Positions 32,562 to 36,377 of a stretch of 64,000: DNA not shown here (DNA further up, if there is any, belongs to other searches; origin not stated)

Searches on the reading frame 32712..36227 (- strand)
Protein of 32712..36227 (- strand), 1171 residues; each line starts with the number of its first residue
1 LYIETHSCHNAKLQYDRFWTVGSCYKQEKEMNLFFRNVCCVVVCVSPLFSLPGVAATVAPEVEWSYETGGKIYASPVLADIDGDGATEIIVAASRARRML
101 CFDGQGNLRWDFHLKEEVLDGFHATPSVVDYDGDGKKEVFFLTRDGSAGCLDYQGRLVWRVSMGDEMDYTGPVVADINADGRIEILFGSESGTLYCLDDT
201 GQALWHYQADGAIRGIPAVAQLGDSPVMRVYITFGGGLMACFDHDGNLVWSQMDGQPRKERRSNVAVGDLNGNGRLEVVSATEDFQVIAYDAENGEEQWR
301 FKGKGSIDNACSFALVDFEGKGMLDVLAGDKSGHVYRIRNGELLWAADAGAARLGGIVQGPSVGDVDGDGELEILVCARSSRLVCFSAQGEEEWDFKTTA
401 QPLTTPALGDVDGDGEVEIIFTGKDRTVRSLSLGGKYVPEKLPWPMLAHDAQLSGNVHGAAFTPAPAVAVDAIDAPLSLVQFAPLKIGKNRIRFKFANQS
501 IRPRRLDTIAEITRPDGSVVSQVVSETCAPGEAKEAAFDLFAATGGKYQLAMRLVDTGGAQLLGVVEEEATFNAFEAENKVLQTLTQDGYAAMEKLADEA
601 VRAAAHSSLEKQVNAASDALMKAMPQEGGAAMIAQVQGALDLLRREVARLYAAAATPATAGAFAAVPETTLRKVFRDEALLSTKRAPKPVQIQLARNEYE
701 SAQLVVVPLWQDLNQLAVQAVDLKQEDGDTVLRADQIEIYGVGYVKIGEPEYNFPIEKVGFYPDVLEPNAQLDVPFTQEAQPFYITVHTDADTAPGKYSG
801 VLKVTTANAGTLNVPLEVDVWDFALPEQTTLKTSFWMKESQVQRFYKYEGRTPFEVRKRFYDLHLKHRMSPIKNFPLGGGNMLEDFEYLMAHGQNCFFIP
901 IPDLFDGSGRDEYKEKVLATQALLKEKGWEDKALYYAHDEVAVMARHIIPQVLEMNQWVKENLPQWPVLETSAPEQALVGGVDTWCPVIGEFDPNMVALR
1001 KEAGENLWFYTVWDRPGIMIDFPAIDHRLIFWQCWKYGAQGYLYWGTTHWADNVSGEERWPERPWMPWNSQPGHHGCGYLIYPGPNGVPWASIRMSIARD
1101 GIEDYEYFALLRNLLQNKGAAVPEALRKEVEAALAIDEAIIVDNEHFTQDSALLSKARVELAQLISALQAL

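Call 32: search_protein_families(library=pfam, proteins=[window:32712-36227:-], max_evalue=0.001)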
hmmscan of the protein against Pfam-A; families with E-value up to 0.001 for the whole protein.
window:32712-36227:- (1171 aa): 10 families
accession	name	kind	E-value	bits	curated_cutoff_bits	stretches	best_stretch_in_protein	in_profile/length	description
PF25292.1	Beta-prop_CGLA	-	3.7e-29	102.7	26.8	2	174-212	36-74/316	Lambda-carrageenase beta-propeller domain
PF13517.12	FG-GAP_3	-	5.8e-27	94.5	26.9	3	130-186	1-60/61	FG-GAP-like repeat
PF13570.13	Beta-prop_ACSF4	-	5.1e-24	85.7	133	2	185-428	64-284/329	Beta-alanine-activating enzyme, beta-propeller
PF13360.13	PQQ_2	-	1.3e-20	74.5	27.6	2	229-398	35-196/233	Outer membrane protein assembly factor BamB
PF13320.12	GH123_cat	-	3.2e-20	73.2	23.1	1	920-1111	142-324/324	Glycoside hydrolase 123, catalytic domain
PF01839.29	FG-GAP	-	4.3e-15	55.7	22.1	0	75-96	4-25/37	FG-GAP repeat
PF22680.2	Glyco_hydro_123_N_2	-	2e-07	31.4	27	1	696-805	29-141/142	Glycoside hydrolase 123 N-terminal domain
PF21348.3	RGL11_C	-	2.1e-07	30.6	27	0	101-148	65-113/490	Rhamnogalacturonan lyase family 11, C-terminal domain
PF14783.12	BBS2_Mid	-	3.5e-07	30.7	27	0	77-194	3-105/108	Ciliary BBSome complex subunit 2, middle region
PF19543.5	GH123_N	-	0.00056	18.3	22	0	690-825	193-310/969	Glycoside hydrolase 123, N-terminal domain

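Call 69: search_protein_families(library=ncbifam, proteins=[window:32712-36227:-], max_evalue=1)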
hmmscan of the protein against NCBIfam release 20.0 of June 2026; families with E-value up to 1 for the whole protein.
window:32712-36227:- (1171 aa): 8 families
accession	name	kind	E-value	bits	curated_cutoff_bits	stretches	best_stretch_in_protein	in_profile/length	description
TIGR03300.1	assembly_YfgL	equivalog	4.2e-17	61.9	285.2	3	137-252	66-171/377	outer membrane protein assembly factor BamB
NF052323.1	T9SSA_dep_M6i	equivalog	3e-09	35.4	600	3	72-147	785-860/1043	T9SS-dependent M6-like inactivated metalloprotease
NF008351.0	PRK11138.1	equivalog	1.9e-07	29.9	423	1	137-257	70-191/394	outer membrane protein assembly factor BamB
NF052348.1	beta_propeller_lectin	domain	7.2e-06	25.3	200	1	179-402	51-292/337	beta propeller lectin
TIGR03075.1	PQQ_enz_alc_DH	subfamily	0.0045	15.7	480.05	1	239-310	447-511/530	PQQ-dependent dehydrogenase, methanol/ethanol family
NF052506.1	PA5033_fam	subfamily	0.0065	15.3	100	0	365-422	35-90/284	PA5033 family protein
NF040838.1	T4_PilC_Neiss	equivalog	0.029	12.4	350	0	73-107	722-756/1037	PilC family type IV pilus tip adhesin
NF006976.0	PRK09449.1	equivalog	0.13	11.7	183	0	675-726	15-66/225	pyrimidine 5'-nucleotidase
